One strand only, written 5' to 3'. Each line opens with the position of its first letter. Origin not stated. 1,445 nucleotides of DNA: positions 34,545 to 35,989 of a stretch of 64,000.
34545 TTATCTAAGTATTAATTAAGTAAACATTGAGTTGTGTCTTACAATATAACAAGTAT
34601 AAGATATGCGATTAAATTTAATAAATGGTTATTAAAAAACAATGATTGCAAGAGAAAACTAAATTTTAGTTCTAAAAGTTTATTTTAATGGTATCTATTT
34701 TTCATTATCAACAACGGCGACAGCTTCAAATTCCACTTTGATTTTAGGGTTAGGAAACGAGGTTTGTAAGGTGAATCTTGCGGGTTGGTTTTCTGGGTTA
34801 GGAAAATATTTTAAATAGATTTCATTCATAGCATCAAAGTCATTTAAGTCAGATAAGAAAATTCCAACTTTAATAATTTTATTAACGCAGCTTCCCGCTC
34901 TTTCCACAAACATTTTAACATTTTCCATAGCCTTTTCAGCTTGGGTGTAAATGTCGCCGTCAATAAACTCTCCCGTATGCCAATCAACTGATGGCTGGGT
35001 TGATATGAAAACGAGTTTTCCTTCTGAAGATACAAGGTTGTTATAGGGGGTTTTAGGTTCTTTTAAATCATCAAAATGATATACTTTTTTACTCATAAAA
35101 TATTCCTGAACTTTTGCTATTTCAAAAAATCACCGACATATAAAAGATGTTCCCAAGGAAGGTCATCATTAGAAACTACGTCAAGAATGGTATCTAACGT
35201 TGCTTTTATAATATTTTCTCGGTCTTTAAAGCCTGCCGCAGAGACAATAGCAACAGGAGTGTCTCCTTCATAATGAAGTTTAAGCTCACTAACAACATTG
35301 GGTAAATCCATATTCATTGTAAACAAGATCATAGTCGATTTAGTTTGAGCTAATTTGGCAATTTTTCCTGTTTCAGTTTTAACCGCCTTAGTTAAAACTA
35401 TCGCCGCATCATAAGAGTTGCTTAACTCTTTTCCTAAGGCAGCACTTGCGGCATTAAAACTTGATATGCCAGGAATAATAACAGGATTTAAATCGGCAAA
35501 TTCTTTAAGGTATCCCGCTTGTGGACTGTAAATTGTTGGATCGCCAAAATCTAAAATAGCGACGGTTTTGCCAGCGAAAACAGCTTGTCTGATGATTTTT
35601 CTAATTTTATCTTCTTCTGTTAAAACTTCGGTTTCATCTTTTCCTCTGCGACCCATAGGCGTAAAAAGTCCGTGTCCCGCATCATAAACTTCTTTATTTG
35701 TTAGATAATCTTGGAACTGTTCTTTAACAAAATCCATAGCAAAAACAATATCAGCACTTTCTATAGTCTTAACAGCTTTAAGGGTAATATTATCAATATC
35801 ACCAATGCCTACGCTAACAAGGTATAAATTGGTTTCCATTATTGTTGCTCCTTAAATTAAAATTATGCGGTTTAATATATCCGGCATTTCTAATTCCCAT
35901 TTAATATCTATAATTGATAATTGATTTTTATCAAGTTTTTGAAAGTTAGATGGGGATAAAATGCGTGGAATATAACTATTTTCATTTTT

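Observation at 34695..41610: Tightly packed 10-gene operon of unclear function (flavodoxin to RidA) with an orphan CbiF-like methylase, split transketolase and two unknown proteins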

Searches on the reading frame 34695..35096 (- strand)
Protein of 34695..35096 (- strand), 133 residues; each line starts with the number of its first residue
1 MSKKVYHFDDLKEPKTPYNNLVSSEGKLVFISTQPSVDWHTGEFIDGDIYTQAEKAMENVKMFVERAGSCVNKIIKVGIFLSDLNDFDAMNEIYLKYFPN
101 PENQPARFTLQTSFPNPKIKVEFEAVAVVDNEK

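Call 3: search_protein_families(library=pfam, proteins=[window:34695-35096:-], max_evalue=0.01)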
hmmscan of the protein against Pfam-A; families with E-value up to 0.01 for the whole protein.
window:34695-35096:- (133 aa): 1 family
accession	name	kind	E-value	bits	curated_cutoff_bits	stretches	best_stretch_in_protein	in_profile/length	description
PF01042.26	Ribonuc_L-PSP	-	3.2e-25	88.9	27.3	1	14-129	7-121/121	Endoribonuclease L-PSP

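Call 4: search_protein_families(library=ncbifam, proteins=[window:34695-35096:-], max_evalue=0.01)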
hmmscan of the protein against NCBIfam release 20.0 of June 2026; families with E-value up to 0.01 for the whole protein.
window:34695-35096:- (133 aa): 3 families
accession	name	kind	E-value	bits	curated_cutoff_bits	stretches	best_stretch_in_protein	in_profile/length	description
TIGR00004.1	TIGR00004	subfamily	7.9e-25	87.5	106.25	1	15-128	13-124/125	Rid family detoxifying hydrolase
NF008490.0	PRK11401.1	equivalog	3.9e-19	68.8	222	1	17-129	16-127/129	enamine/imine deaminase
TIGR03610.1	RutC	equivalog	2.6e-16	59.9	169.1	1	1-129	1-126/127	pyrimidine utilization protein C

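Call 44: search_solved_structures(query=window:34695-35096:-, max_evalue=1e-8, show_alignments=3)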
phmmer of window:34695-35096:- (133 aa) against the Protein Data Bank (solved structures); distinct sequences matched with E-value up to 1e-8: 42.
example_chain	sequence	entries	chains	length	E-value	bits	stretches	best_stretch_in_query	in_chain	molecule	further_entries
2dyy_A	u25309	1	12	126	3.7e-23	84.9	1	3-128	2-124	UPF0076 protein PH0854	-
1xrg_A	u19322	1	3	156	2.2e-20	75.9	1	13-128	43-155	Putative translation initiation inhibitor, yjgF family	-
2b33_A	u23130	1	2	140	4.7e-17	65.1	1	12-131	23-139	protein synthesis inhibitor, putative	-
5yu2_A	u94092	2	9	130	6.3e-17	64.7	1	3-129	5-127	Translation initiation inhibitor homologue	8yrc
2csl_A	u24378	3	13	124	1.2e-16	63.8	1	17-128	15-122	protein translation initiation inhibitor | translation initiation inhibitor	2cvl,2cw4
2uyj_A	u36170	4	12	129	1.3e-16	63.7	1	25-128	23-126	PROTEIN TDCF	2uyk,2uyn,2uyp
7zs6_AAA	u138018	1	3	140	6.6e-16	61.4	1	12-129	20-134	Reactive intermediate deaminase A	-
3vcz_A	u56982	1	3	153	8e-16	61.2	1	4-128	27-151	Endoribonuclease L-PSP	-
5hp7_A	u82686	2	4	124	1.1e-15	60.7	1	16-128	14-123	Reactive Intermediate Deaminase A, chloroplastic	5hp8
1j7h_A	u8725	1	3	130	1.2e-15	60.6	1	6-128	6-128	HYPOTHETICAL PROTEIN HI0719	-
1oni_A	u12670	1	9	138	4.2e-15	58.9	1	17-128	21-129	14.5 kDa translational inhibitor protein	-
9n80_A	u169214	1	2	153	5.7e-15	58.4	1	17-128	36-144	2-iminobutanoate/2-iminopropanoate deaminase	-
1x25_A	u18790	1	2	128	1.2e-14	57.4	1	12-115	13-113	Hypothetical UPF0076 protein ST0811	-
2cwj_A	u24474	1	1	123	3.1e-14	56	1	12-113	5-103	putative endonuclease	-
1qu9_A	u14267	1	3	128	3.2e-14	56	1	25-128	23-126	YJGF PROTEIN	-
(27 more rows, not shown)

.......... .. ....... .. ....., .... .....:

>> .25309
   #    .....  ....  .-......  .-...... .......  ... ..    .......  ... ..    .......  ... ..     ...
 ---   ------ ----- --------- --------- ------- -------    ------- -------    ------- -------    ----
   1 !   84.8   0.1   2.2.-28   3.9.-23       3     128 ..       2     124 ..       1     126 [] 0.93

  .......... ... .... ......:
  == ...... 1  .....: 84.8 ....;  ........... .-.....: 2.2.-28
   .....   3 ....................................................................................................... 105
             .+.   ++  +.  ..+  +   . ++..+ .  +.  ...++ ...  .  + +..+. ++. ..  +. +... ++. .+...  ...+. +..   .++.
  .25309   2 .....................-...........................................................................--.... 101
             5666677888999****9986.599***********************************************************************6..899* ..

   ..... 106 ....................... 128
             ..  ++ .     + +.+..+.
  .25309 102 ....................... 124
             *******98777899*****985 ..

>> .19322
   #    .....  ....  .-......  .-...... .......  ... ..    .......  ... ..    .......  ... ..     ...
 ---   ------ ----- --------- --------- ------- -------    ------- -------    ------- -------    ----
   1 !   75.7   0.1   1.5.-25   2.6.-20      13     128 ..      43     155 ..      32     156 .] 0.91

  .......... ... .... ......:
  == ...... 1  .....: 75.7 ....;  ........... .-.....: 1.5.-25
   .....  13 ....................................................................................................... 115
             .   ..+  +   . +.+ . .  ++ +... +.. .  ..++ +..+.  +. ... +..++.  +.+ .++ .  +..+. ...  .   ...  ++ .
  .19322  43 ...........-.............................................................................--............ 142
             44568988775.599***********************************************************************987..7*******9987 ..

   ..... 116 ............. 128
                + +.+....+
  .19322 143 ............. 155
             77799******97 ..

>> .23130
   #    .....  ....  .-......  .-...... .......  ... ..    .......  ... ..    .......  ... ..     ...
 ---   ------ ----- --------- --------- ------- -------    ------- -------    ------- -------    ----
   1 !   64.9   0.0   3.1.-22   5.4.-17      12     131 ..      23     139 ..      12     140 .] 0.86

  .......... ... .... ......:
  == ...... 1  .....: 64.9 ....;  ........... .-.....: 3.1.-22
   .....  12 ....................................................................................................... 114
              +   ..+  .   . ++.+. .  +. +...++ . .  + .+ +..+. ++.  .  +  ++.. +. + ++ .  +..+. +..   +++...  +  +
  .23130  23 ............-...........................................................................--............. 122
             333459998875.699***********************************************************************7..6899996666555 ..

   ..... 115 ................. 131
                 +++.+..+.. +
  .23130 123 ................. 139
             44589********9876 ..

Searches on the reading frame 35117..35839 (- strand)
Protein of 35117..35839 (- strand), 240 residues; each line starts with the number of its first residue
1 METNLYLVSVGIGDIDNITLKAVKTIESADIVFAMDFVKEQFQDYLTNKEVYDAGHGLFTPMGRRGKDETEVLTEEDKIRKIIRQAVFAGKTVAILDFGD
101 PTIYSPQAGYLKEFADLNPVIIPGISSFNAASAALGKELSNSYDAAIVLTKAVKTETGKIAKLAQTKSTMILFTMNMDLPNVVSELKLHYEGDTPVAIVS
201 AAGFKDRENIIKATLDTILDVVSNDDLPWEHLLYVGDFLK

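Call 3: search_protein_families(library=pfam, proteins=[window:35117-35839:-], max_evalue=0.01)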
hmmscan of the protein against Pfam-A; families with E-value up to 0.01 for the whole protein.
window:35117-35839:- (240 aa): 1 family
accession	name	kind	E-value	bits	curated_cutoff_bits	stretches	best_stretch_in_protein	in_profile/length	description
PF00590.25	TP_methylase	-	1.7e-40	139.7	27.8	1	5-218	2-211/212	Tetrapyrrole (Corrin/Porphyrin) Methylases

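Call 4: search_protein_families(library=ncbifam, proteins=[window:35117-35839:-], max_evalue=0.01)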
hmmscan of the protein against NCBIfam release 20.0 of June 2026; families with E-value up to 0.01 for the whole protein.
window:35117-35839:- (240 aa): 30 families (the best 25 are shown)
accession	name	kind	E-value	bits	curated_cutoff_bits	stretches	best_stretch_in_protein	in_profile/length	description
TIGR01465.1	cobM_cbiF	equivalog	1.4e-30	106.4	259.65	2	77-239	58-227/247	precorrin-4 C(11)-methyltransferase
NF004790.0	PRK06136.1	subfamily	1.1e-22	80.9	198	1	3-237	4-235/250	uroporphyrinogen-III C-methyltransferase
NF007922.1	PRK10637.1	equivalog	3.5e-19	69.1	400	1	4-238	218-448/450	siroheme synthase CysG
TIGR01467.1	cobI_cbiL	equivalog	2.1e-18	66.6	163.25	1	4-211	2-209/230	precorrin-2 C(20)-methyltransferase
TIGR01469.1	cobA_cysG_Cterm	equivalog_domain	6.4e-18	65.4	185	1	5-236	3-231/238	uroporphyrinogen-III C-methyltransferase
NF012017.0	PRK15473.1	equivalog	8.2e-18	64.7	408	1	4-239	9-236/257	cobalt-precorrin-4 methyltransferase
NF005524.0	PRK07168.1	equivalog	1.5e-15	56.7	603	1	1-238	1-234/474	uroporphyrin-III C-methyltransferase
TIGR02467.1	CbiE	equivalog_domain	8.1e-15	54.8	92.9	1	8-220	2-193/204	precorrin-6y C5,15-methyltransferase (decarboxylating) subunit CbiE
NF004455.0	PRK05787.1-3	equivalog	1.2e-14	54.4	258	2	4-51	2-49/221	cobalt-precorrin-7 (C(5))-methyltransferase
NF004058.0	PRK05576.1-1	equivalog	8.7e-14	51.6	239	1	4-149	3-149/221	cobalt-factor II C(20)-methyltransferase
TIGR01466.1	cobJ_cbiH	equivalog_domain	1.3e-13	51.1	246.35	1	5-215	1-204/239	precorrin-3B C(17)-methyltransferase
NF004423.0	PRK05765.1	equivalog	1.3e-12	47.7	332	1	2-218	2-208/247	precorrin-3B C(17)-methyltransferase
NF004062.0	PRK05576.1-5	equivalog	7e-12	45.2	194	1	4-191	2-182/219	cobalt-factor II C(20)-methyltransferase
NF004647.0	PRK05990.1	equivalog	2.6e-11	43.4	271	1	77-180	88-190/245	precorrin-2 C(20)-methyltransferase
NF004059.0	PRK05576.1-2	equivalog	3.6e-10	39.9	274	1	4-196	3-195/236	cobalt-factor II C(20)-methyltransferase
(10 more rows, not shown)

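Call 15: find_homologous_proteins(query=window:35117-35839:-)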
Query window:35117-35839:- (240 aa): 197 proteins with E <= 0.001 among 790 candidates; the best 120 are listed.
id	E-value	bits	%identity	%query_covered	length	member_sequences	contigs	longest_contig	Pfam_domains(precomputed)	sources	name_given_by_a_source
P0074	7.3e-151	518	100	100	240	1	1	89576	PF00590.26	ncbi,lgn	ncbi:MAG: SAM-dependent methyltransferase [Alphaproteobacteria bacterium]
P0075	6.1e-81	289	54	98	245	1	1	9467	PF00590.26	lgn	-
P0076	3.1e-80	287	57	98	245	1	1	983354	PF00590.26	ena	-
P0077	1.1e-79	285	56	98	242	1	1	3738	PF00590.26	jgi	-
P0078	1.1e-79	285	57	100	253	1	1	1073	PF00590.26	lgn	-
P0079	1.1e-79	285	57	99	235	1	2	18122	PF00590.26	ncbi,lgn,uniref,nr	ncbi:MAG: hypothetical protein BCS36_09650 [Desulfovibrio sp. MES5]|uniref:SAM-dependent methyltrans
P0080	7.6e-79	282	54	99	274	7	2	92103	PF00590.26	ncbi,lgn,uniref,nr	ncbi:SAM-dependent methyltransferase [Thauera butanivorans]|uniref:SAM-dependent methyltransferase n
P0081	1.0e-78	282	56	98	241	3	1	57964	PF00590.26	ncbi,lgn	-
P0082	2.1e-78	281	53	100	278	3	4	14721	PF00590.26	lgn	-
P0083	2.8e-78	281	58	98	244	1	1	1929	PF00590.26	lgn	-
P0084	3.9e-77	277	58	97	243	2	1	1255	PF00590.26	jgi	jgi:precorrin-4/cobalt-precorrin-4 C11-methyltransferase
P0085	4.0e-77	277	54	99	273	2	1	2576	PF00590.26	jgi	-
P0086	1.5e-76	275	55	99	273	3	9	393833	PF00590.26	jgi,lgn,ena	jgi:precorrin-4 methylase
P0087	2.1e-76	274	53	98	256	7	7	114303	PF00590.26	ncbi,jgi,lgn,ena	ncbi:MAG: SAM-dependent methyltransferase [Advenella sp.]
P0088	2.8e-76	274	55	99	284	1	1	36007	PF00590.26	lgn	-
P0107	1.9e-72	261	51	99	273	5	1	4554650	PF00590.26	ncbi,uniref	ncbi:MAG: SAM-dependent methyltransferase [Desulfovibrio sp.]|uniref:SAM-dependent methyltransferase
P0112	2.7e-71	258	52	98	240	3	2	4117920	PF00590.26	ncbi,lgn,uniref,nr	ncbi:Precorrin-4 C(11)-methyltransferase [Vibrio quintilis]|uniref:Precorrin-4 C(11)-methyltransfera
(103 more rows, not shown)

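Call 16: find_encoding_contigs(protein=P0112, flank=8000, max_places=2)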
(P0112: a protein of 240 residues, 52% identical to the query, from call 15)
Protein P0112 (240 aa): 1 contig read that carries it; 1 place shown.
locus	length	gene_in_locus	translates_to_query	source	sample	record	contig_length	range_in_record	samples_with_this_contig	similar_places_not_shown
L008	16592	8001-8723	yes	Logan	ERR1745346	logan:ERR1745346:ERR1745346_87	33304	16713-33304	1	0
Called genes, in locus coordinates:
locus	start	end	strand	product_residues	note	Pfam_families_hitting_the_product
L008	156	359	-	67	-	PF03884:YacG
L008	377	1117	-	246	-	PF07072:ZapD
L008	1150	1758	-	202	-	PF01121:CoaE, PF13671:AAA_33 (faint)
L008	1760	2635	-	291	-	PF06750:A24_N_bact, PF01478:Peptidase_A24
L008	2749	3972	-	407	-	PF00482:T2SSF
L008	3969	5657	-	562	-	PF05157:MshEN, PF00437:T2SSE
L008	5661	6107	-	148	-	PF07963:N_methyl, PF00114:Pilin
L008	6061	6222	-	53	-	-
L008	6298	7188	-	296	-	PF02749:QRPTase_N, PF01729:QRPTase_C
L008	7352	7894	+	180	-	PF01510:Amidase_2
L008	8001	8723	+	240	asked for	PF00590:TP_methylase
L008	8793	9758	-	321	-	PF16868:NMT1_3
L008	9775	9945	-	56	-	-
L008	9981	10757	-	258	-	-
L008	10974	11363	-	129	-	PF07110:EthD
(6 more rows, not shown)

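Call 17: find_encoding_contigs(protein=P0107, flank=8000, max_places=2)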
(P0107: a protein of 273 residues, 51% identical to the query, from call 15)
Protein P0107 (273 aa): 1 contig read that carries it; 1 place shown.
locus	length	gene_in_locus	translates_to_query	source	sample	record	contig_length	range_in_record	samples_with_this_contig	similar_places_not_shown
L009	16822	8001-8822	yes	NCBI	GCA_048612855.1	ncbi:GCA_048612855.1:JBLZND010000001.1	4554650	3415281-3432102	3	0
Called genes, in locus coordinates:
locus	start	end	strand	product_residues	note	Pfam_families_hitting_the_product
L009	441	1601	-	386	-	PF01925:TauE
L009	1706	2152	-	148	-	PF12797:Fer4_2 (faint), PF00037:Fer4 (faint), PF12838:Fer4_7 (weak), PF13237:Fer4_10, PF13247:Fer4_11, PF14697:Fer4_21 (weak), PF12838:Fer4_7, PF13187:Fer4_9 (weak), +2 more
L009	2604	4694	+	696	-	PF04879:Molybdop_Fe4S4, PF00384:Molybdopterin, PF01568:Molydop_binding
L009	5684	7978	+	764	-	PF07715:Plug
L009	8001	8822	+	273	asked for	PF00590:TP_methylase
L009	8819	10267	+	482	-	PF13520:AA_permease_2, PF00324:AA_permease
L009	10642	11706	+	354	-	PF04392:ABC_sub_bind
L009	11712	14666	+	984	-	PF00989:PAS, PF08448:PAS_4, PF13426:PAS_9, PF00512:HisKA, PF02518:HATPase_c, PF00072:Response_reg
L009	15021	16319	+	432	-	PF05598:DUF772, PF01609:DDE_Tnp_1, PF13751:DDE_Tnp_1_6 (weak)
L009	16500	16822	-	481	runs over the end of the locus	PF12704:MacB_PCD, PF02687:FtsX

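Call 35: search_solved_structures(query=window:35117-35839:-, max_evalue=0.0001)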
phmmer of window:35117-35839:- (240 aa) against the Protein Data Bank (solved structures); distinct sequences matched with E-value up to 0.0001: 20.
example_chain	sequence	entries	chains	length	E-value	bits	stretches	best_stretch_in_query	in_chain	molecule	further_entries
4e16_A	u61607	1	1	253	1.1e-14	57.7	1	5-239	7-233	precorrin-4 C(11)-methyltransferase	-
2cbf_A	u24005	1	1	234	2e-12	50.4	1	4-227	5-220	COBALT-PRECORRIN-4 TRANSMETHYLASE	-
1cbf_A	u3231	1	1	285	4.3e-12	49.3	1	4-227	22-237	COBALT-PRECORRIN-4 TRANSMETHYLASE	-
3ndc_A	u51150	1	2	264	1.5e-11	47.5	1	77-220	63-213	Precorrin-4 C(11)-methyltransferase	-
3nei_A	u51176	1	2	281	1.9e-11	47.2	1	77-220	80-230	Precorrin-4 C(11)-methyltransferase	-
2e0k_A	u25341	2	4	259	1e-08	38.2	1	5-187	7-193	Precorrin-2 C20-methyltransferase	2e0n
2qbu_A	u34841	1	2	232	1.2e-08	38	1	5-149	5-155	Precorrin-2 methyltransferase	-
1ve2_A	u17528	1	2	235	3.8e-07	33.1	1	3-206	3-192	Uroporphyrin-III C-methyltransferase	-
6pr1_A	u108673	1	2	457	4.3e-07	32.9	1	5-217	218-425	Siroheme synthase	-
6pqz_A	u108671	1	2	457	7.3e-07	32.2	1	5-217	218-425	Siroheme synthase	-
6pr0_A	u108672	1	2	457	7.4e-07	32.1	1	5-217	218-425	Siroheme synthase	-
1pjt_A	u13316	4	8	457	7.4e-07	32.1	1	5-217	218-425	Siroheme synthase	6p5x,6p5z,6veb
1pjq_A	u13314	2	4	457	7.5e-07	32.1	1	5-217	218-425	Siroheme synthase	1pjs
6p7d_A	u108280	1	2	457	7.5e-07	32.1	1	5-217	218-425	Siroheme synthase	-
6p7c_A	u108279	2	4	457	7.5e-07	32.1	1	5-217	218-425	Siroheme synthase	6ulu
3kwp_A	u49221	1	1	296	2.2e-06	30.6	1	4-236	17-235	Predicted methyltransferase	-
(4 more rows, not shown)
